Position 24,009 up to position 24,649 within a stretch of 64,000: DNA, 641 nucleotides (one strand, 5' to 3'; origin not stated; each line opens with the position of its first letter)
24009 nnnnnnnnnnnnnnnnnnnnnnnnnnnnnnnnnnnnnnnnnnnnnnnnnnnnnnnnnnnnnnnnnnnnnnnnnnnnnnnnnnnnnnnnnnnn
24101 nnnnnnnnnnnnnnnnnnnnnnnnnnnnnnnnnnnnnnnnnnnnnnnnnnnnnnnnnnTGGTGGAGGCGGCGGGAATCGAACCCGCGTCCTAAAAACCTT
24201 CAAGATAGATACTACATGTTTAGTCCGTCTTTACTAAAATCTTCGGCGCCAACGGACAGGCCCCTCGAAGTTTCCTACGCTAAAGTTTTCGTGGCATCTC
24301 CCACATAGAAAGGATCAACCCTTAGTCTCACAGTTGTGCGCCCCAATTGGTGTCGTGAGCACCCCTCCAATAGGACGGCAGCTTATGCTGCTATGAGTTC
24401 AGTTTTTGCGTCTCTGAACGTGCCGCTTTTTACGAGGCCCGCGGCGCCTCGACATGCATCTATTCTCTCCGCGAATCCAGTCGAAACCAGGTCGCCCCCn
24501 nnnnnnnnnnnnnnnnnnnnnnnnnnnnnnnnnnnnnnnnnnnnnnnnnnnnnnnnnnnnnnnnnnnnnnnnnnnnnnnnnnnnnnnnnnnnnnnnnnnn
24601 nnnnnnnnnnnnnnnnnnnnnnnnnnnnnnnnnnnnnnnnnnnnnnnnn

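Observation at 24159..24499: Phage-encoded tmRNA with complete 5' and 3' ends and the G3.U alanine identity pair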

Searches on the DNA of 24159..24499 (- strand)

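Call 6: search_dna_similar(query=window:24159-24499:-, collection=phages, mode=distant, max_rows=40)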
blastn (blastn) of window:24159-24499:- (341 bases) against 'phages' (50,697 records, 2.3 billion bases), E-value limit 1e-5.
Records with a match: 14; places in all: 14; records where one place covers at least 80% of the query: 0.
Best place of each record, by identity: 90-95% 1; 80-90% 7; 60-80% 6.
By first word of the organism name: Klebsiella 6; Escherichia 4; Salmonella 2; Enterobacteria 1; Stenotrophomonas 1.
By host as written in the record: Escherichia coli 500465 2; Klebsiella pneumoniae ST437-OXA245 2; Klebsiella pneumoniae ST15-OXA48 2; Escherichia coli 1639/77 1; Salmonella enterica subsp. enterica serovar Kentucky 1; Homo sapiens 1; pig 1; Escherichia coli C 1; and 3 more.
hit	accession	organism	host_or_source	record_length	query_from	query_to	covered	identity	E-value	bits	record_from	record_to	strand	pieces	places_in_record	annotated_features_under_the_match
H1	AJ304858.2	Enterobacteria phage CP-1639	Escherichia coli 1639/77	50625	266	341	22%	80.3%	7e-10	71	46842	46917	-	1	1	ssrA: 10Sa RNA (tmRNA)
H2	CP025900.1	Escherichia phage 500465-1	Escherichia coli 500465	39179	266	341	22%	80.3%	7e-10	71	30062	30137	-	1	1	record has no annotation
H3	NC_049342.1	Escherichia phage 500465-1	Escherichia coli 500465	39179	266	341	22%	80.3%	7e-10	71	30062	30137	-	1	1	none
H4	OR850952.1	Salmonella phage S.Kent 1-2-1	Salmonella enterica subsp. enterica ...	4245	266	341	22%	80.3%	7e-10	71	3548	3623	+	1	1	record has no annotation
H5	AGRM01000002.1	Salmonella enterica subsp. houtenae str. ATCC BAA-1581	Homo sapiens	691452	266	341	22%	80.3%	7e-10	71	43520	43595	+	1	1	Rfam score 247.52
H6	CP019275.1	Escherichia coli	pig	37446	266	341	22%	80.3%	7e-10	71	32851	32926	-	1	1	ssrA: transfer-messenger RNA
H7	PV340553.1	Escherichia phage PhiR12_4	Escherichia coli C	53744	266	341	22%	80.3%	7e-10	71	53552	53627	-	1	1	none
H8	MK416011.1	Klebsiella phage ST437-OXA245phi4.1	Klebsiella pneumoniae ST437-OXA245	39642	266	341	22%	78.9%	8e-9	66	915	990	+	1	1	none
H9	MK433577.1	Klebsiella phage ST512-KPC3phi13.6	Klebsiella pneumoniae ST512-KPC3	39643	266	341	22%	78.9%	8e-9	66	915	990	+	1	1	none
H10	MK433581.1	Klebsiella phage ST258-KPC3phi16.1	Klebsiella pneumoniae ST258-KPC3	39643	266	341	22%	78.9%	8e-9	66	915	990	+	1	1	none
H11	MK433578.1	Klebsiella phage ST15-OXA48phi14.1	Klebsiella pneumoniae ST15-OXA48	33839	266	341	22%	78.9%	8e-9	66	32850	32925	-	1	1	none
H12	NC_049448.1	Klebsiella phage ST437-OXA245phi4.1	Klebsiella pneumoniae ST437-OXA245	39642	266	341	22%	78.9%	8e-9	66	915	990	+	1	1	none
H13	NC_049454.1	Klebsiella phage ST15-OXA48phi14.1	Klebsiella pneumoniae ST15-OXA48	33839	266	341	22%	78.9%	8e-9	66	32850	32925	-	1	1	none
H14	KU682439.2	Stenotrophomonas phage vB_SmaS-DLP_6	Stenotrophomonas maltophilia D1571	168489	300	341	12%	90.5%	1e-6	59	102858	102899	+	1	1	none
